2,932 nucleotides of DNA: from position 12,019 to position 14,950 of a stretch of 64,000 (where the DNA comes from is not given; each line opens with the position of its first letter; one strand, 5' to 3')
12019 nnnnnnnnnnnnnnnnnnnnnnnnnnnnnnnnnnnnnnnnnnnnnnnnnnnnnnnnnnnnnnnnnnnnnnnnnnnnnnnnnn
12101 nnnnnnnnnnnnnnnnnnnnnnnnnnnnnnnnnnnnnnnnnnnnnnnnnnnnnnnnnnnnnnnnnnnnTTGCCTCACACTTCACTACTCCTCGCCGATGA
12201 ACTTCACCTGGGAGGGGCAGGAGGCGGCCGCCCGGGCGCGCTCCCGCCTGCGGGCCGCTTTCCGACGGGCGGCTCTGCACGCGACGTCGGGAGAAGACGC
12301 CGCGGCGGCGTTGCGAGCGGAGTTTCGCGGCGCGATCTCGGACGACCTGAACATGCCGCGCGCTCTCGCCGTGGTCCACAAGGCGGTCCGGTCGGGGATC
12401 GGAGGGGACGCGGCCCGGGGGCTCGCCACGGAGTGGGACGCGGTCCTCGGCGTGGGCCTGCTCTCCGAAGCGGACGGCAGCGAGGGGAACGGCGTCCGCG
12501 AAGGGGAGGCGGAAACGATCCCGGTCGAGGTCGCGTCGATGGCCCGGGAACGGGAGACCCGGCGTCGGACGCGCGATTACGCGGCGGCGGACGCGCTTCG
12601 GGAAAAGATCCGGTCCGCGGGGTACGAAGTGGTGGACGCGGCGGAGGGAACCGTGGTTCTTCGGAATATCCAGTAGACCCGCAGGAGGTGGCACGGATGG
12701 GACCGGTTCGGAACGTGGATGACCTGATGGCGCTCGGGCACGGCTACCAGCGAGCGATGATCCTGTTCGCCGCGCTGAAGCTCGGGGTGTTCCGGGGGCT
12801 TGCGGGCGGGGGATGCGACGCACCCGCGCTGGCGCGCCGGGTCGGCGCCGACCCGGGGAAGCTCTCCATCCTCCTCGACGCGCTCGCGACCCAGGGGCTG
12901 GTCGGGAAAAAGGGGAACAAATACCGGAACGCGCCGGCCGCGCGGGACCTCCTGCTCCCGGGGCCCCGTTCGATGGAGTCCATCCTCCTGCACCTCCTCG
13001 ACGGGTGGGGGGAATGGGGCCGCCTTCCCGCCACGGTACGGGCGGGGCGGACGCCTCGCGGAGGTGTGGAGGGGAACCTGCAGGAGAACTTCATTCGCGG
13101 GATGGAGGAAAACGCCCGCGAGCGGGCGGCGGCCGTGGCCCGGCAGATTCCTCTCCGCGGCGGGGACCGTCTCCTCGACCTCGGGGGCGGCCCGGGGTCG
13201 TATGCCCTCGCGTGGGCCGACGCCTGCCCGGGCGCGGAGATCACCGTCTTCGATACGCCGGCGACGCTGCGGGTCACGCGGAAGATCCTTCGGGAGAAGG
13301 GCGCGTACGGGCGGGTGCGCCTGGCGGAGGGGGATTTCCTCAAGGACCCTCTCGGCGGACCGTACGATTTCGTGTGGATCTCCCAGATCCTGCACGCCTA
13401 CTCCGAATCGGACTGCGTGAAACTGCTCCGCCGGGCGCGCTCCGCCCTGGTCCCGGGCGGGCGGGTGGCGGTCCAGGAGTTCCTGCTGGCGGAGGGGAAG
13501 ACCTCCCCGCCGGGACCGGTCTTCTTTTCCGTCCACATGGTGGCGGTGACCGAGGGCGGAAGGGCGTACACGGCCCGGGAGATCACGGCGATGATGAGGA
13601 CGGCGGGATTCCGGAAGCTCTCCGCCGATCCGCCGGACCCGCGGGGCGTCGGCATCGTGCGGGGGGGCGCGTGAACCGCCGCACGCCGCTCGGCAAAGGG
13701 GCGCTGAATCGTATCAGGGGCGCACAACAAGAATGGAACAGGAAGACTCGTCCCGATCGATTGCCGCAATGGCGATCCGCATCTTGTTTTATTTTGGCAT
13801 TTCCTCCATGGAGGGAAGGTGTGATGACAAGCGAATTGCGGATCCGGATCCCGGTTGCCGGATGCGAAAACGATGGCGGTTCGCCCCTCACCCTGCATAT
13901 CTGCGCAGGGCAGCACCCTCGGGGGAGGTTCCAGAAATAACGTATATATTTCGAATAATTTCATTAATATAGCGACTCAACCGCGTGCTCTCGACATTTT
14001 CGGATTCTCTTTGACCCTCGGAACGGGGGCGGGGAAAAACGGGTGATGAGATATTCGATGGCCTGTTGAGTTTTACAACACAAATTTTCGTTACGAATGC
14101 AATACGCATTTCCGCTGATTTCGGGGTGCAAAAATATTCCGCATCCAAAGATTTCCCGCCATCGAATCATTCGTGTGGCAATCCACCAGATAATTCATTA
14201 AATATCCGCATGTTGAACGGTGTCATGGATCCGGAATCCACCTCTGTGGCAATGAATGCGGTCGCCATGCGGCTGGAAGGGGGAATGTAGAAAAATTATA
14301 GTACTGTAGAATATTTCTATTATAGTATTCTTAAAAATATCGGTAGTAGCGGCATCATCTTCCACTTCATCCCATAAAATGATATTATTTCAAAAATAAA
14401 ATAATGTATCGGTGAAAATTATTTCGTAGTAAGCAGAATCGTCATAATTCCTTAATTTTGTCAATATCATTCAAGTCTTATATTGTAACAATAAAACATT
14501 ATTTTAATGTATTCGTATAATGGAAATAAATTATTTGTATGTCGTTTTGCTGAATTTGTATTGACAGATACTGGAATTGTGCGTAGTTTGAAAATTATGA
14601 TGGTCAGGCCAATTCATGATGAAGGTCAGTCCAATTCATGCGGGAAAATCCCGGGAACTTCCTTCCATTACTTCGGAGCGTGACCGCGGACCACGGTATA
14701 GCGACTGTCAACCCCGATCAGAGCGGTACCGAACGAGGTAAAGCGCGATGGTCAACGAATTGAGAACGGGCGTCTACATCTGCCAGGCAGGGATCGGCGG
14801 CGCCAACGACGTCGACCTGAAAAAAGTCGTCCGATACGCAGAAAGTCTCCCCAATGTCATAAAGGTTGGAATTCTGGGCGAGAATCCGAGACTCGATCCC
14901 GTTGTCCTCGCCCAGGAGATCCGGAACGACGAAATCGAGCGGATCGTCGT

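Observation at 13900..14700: An ~0.8 kb AT-rich (~30% GC) island in a ~69% GC genome, immediately upstream of the hdr-qmoC-mvh operon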

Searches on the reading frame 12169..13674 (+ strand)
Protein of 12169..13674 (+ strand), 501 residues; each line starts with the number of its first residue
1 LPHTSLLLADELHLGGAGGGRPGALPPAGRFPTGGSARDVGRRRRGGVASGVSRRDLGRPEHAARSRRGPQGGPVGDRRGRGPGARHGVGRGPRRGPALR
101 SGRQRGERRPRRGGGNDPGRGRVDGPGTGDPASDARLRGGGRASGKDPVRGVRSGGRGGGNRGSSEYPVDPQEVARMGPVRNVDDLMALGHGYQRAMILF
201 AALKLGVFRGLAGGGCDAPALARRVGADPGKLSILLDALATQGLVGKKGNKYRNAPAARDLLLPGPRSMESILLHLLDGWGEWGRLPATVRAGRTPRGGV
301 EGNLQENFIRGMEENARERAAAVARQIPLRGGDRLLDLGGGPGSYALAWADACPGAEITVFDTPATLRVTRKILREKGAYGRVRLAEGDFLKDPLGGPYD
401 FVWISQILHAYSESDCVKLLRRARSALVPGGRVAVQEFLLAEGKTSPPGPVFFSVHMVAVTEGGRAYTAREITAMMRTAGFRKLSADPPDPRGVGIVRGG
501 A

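Call 12: search_protein_families(library=pfam, proteins=[window:12169-13674:+])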
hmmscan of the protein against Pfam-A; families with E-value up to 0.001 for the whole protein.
window:12169-13674:+ (501 aa): 9 families
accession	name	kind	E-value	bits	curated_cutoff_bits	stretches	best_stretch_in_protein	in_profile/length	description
PF00891.24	Methyltransf_2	-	4e-29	101.9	22.3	1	304-482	35-210/210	O-methyltransferase domain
PF08100.18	Dimerisation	-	4.2e-13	49.4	25.6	1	185-262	8-91/93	O-methyltransferase dimerisation domain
PF13649.12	Methyltransf_25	-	6.9e-11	43.1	27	1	336-431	2-97/97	Methyltransferase domain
PF08242.18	Methyltransf_12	-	1e-09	39.5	30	1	336-433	1-98/98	Methyltransferase domain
PF13489.12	Methyltransf_23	-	1.8e-09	38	27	1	317-485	7-163/164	Methyltransferase domain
PF13847.12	Methyltransf_31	-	1.4e-08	35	27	1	330-438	2-112/145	Methyltransferase domain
PF08241.18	Methyltransf_11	-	9.9e-07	29.8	21.2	1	336-434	1-94/95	Methyltransferase domain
PF05175.20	MTS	-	0.0004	20.5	23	1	327-434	27-137/170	Methyltransferase small domain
PF01209.24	Ubie_methyltran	-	0.00048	20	20.1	0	328-438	44-154/233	ubiE/COQ5 methyltransferase family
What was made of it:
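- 12697..13674 (+): O-methyltransferase gene, the left neighbour in this strain. Pfam Methyltransf_2 and Dimerisation domains (call 12).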

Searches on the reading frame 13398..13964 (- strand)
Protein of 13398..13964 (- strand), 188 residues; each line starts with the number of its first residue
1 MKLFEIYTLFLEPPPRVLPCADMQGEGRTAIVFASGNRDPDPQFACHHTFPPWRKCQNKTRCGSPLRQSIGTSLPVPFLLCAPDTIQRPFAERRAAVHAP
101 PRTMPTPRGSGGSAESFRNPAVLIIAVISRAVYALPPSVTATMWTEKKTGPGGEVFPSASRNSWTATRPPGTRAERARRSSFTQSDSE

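Call 13: search_protein_families(library=pfam, max_evalue=10, proteins=[window:13398-13964:-])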
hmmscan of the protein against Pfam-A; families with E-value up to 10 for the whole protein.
window:13398-13964:- (188 aa): 0 families

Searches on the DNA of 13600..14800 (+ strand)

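Call 7: search_rna_families(source=window, start=13600, end=14800, threshold=evalue, max_evalue=10)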
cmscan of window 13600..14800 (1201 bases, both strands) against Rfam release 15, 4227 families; matches with E-value up to 10: 2.
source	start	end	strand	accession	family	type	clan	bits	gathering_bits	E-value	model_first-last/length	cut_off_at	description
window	13912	13989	-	RF01651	ceN69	Gene; snRNA; snoRNA; CD-box;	-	17.9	45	2.3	1-107/107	no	Caenorhabditis snoRNA ceN69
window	14574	14637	+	RF00284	SNORD74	Gene; snRNA; snoRNA; CD-box;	CL00069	14.4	41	6.4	1-80/80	no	Small nucleolar RNA SNORD74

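Call 65: search_dna_similar(query=window:13750-14747:+, collection=plasmids, mode=distant, max_rows=5)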
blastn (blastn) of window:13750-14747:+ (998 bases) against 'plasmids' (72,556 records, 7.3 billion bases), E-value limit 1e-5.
No match.

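Call 66: search_dna_similar(query=window:13750-14747:+, collection=phages, mode=distant, max_rows=5)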
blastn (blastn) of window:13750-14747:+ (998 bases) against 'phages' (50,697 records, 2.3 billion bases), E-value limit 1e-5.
No match.
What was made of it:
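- On Mobile element (IS, MITE or prophage remnant): No plasmid or phage match (calls 65, 66).
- Tried and rejected: Mobile DNA: the plasmid and phage collections gave no match (calls 65, 66).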
